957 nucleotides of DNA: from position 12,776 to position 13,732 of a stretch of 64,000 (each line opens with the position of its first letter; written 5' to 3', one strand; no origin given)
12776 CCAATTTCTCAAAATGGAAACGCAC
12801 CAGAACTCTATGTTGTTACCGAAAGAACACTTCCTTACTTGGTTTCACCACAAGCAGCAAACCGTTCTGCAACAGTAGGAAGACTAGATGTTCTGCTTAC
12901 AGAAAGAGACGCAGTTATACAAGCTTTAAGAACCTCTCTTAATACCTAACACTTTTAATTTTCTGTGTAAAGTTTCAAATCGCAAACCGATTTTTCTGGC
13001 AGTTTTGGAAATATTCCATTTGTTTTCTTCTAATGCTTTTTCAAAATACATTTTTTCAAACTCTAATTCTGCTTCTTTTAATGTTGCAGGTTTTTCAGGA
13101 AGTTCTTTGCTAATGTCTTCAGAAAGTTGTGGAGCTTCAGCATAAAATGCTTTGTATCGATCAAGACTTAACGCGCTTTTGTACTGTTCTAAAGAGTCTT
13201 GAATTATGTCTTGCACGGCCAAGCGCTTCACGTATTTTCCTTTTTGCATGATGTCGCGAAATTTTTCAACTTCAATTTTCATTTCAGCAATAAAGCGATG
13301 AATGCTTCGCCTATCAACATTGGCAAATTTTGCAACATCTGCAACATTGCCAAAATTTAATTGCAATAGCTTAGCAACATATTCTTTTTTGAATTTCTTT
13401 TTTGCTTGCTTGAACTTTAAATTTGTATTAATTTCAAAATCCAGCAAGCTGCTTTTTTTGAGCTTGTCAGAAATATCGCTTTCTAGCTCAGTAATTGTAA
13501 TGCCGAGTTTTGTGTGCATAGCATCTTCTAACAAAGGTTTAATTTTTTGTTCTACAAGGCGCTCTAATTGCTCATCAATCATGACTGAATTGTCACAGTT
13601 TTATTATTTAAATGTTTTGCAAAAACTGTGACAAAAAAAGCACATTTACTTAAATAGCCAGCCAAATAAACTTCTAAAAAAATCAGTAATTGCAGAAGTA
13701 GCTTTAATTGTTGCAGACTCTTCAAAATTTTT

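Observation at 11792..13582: Bacterial sigma-54-activator AAA+ domain with intact GAFTGA loop inside an archaeal locus, convergent with a protein carrying two Fis-type HTH domains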

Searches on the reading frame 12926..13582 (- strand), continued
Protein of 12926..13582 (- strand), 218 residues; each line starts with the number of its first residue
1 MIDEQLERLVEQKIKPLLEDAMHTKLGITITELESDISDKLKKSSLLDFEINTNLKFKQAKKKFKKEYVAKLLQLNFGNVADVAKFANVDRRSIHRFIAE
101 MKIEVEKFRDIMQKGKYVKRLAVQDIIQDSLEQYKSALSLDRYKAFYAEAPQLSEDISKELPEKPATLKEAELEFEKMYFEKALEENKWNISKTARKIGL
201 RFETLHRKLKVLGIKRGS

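Call 28: search_solved_structures(query=A1, max_evalue=1, show_alignments=3)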
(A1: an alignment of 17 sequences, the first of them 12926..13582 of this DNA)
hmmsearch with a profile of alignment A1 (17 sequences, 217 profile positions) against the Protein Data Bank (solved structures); distinct sequences matched with E-value up to 1: 25.
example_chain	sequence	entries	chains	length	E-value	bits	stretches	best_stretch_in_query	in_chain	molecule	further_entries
4fth_A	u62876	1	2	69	3.2e-09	39.8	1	166-216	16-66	Transcriptional regulator (NtrC family)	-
3e7l_A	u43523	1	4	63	3.4e-09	39.7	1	166-216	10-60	Transcriptional regulator (NtrC family)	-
5m7n_A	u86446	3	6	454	3.8e-07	33.1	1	166-214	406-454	Nitrogen assimilation regulatory protein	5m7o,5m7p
3rqi_A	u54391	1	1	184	0.00016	24.5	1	168-212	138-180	Response regulator protein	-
1f36_A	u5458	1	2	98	0.029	17.1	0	174-214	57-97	FIS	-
1ntc_A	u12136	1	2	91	0.045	16.5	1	165-214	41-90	PROTEIN (NITROGEN REGULATION PROTEIN (NTRC))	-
1etx_A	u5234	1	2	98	0.051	16.3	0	174-214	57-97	FACTOR FOR INVERSION STIMULATION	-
1fip_A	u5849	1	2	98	0.058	16.1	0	174-214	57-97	FACTOR FOR INVERSION STIMULATION (FIS)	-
8p53_C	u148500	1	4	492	0.068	15.9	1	160-215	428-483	Transcriptional regulator FleQ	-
4fis_A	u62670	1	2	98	0.092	15.5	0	174-214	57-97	FACTOR FOR INVERSION STIMULATION (FIS)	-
4l5e_A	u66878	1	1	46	0.094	15.4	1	171-214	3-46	Transcriptional regulator (NtrC family)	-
1ety_A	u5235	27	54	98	0.095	15.4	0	174-214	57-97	FACTOR FOR INVERSION STIMULATION | FACTOR FOR INVERSION STIMULATION (FIS) | DNA-binding protein fis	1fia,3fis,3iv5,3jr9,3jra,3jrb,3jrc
1etw_A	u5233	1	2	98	0.12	15.1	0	174-214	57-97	FACTOR FOR INVERSION STIMULATION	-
1etv_A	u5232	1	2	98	0.13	15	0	174-214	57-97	FACTOR FOR INVERSION STIMULATION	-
7d8v_A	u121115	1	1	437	0.16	14.7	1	87-132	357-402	Kinesin family member 13B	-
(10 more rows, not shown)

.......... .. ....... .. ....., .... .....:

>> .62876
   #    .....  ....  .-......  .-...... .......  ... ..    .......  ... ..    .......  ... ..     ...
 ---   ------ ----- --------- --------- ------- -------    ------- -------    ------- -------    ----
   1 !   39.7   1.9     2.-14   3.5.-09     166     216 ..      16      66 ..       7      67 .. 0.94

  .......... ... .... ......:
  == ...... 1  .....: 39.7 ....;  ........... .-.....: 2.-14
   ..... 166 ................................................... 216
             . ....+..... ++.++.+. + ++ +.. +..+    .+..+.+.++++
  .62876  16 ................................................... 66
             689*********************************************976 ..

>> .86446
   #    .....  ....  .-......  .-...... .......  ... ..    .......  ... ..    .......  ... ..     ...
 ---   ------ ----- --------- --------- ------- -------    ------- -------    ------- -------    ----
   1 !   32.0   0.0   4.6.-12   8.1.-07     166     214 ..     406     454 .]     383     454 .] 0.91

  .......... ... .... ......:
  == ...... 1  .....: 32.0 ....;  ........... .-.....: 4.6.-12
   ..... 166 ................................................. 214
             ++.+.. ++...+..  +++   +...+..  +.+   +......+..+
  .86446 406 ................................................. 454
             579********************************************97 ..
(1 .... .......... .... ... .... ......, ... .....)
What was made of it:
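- On Fis/NtrC-type HTH_8 DNA-binding proteins (PF02954): the neighbour, 12926-13582: PDB profile hits to NtrC4 DBD at E=3e-9 (call 28).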

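Call 33: predict_structure(alignment_id=A1)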
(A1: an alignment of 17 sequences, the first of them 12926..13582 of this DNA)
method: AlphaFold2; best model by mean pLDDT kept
length: 218 residues; sequences in the alignment: 17
mean_pLDDT: 71.2   pTM: 0.57
mean pLDDT of the five models: 71.2, 69.7, 64.5, 62.9, 62.3
residues with pLDDT >= 90: 38; 70-90: 63; 50-70: 103; < 50: 14
segments of 3 or more residues with pLDDT < 50: 1-3, 43-47, 113-117
pLDDT, mean of each block of 10 residues (from residue 1): 51 65 60 58 53 88 85 72 78 80 58 48 65 67 69 64 69 88 92 93 92 74
secondary structure, 60 per line:
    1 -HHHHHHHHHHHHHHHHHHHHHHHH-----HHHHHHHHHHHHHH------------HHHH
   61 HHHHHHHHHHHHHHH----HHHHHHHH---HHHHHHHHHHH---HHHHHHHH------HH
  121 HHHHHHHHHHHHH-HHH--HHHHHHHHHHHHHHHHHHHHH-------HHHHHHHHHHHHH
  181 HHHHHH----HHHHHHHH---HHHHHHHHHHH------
elements in order: H2-25 H31-44 H57-75 H80-87 H91-101 H105-112 H119-133 H140-160 H168-186 H191-198 H202-212
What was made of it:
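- On Fis/NtrC-type HTH_8 DNA-binding proteins (PF02954): the neighbour, 12926-13582: AF2 predicts a three-helix unit (call 33).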

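Call 35: fold_search(model_id=the predicted structure, library=pdb)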
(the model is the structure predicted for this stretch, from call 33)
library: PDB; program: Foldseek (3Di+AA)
matches with E <= 10: 149; with E <= 0.001: 0
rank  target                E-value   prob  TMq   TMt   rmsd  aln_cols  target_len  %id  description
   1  4fth_A                2.2e-01  1.00  0.23  0.72   1.3        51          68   43  Crystal Structure of NtrC4 DNA-binding domain bound to double-stranded DNA (released 2012-08-29)
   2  5m7n_B                2.5e-01  0.84  0.22  0.12  17.3       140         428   22  Crystal structure of NtrX from Brucella abortus in complex with ATP processed with the CrystalDirect automated mountin (released 2017-01-25)
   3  4fth_B                2.7e-01  1.00  0.23  0.80   0.6        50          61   42  Crystal Structure of NtrC4 DNA-binding domain bound to double-stranded DNA (released 2012-08-29)
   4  3e7l_C                2.8e-01  1.00  0.22  0.78   0.5        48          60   44  Crystal structure of sigma54 activator NtrC4's DNA binding domain (released 2008-11-25)
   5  3e7l_D                3.8e-01  1.00  0.23  0.77   1.4        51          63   43  Crystal structure of sigma54 activator NtrC4's DNA binding domain (released 2008-11-25)
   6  3e7l_A                5.0e-01  1.00  0.23  0.81   1.4        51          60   43  Crystal structure of sigma54 activator NtrC4's DNA binding domain (released 2008-11-25)
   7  5m7p_B                5.0e-01  0.72  0.23  0.12  17.4       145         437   21  Crystal structure of NtrX from Brucella abortus in complex with ADP processed with the CrystalDirect automated mountin (released 2017-01-25)
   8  5m7o_B                9.0e-01  0.54  0.22  0.11  16.8       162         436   18  Crystal structure of NtrX from Brucella abortus processed with the CrystalDirect automated mounting and cryo-cooling t (released 2017-01-25)
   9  5m7n_A                1.1e+00  0.80  0.22  0.11  11.2       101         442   28  Crystal structure of NtrX from Brucella abortus in complex with ATP processed with the CrystalDirect automated mountin (released 2017-01-25)
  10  5m7p_A                1.1e+00  0.38  0.22  0.11  17.1       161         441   21  Crystal structure of NtrX from Brucella abortus in complex with ADP processed with the CrystalDirect automated mountin (released 2017-01-25)
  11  8g9k_A                1.2e+00  0.10  0.17  0.19  21.4       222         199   14  Geometrically programmable nanomaterial construction using regularized protein building blocks (released 2024-03-13)
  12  5m7o_A                1.4e+00  0.44  0.21  0.10  15.9       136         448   23  Crystal structure of NtrX from Brucella abortus processed with the CrystalDirect automated mounting and cryo-cooling t (released 2017-01-25)
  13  4tql_A                1.7e+00  0.06  0.15  0.14  27.0       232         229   13  Computationally designed three helix bundle (released 2014-10-15)
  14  1etk_A                1.9e+00  0.91  0.21  0.59  11.7        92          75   18  THE CRYSTAL STRUCTURE OF E. COLI FIS MUTANT Q68A (released 2000-10-11)
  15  9lni                  1.9e+00  0.06  0.14  0.15  21.4       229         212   16  Crystal structure of the de novo designed protein ZZ1 (released 2025-06-04)
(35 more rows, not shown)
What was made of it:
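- On Fis/NtrC-type HTH_8 DNA-binding proteins (PF02954): the neighbour, 12926-13582: The fold matches at rmsd 0.5-1.4 A (call 35).
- Closest known: Fis and the NtrC4/NtrX C-terminal DNA-binding domains. Same: The second HTH unit of the neighbour is 43% identical to the Aquifex NtrC4 DBD and superposes on it (TM 0.72-0.81 normalised to the target; calls 28, 35).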

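Call 36: search_protein_families(library=padloc, proteins=[window:12926-13582:-], max_evalue=0.01)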
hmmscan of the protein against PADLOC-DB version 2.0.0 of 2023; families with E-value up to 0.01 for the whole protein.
window:12926-13582:- (218 aa): 2 families
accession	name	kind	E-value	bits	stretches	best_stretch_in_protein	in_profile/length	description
PDLC01995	RtcR_PspF2--CARF_AAA_HTH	-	4.6e-09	33.9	1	151-215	417-481/481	-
PDLC04133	mad1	-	0.003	15.8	0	79-105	7-33/60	mads_1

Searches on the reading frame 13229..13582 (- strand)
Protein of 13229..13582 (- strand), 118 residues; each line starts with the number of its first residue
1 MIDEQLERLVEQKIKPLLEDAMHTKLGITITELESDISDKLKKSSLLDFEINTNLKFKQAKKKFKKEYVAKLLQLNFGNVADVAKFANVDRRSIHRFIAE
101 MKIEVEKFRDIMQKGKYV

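Call 26: search_protein_families(library=pfam, proteins=[window:13229-13582:-], max_evalue=10)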
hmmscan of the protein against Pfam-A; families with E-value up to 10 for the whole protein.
seq(118 aa): 3 families
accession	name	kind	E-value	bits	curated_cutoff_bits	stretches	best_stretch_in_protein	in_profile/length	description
PF00568.29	WH1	-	0.006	17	22.4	1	43-88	59-105/111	WH1 domain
PF20428.3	Sey1_3HB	-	0.024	14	24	1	4-77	35-107/419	Sey1 three-helix bundle domain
PF13551.12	HTH_29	-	0.12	13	28.1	1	78-100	11-35/64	Winged helix-turn helix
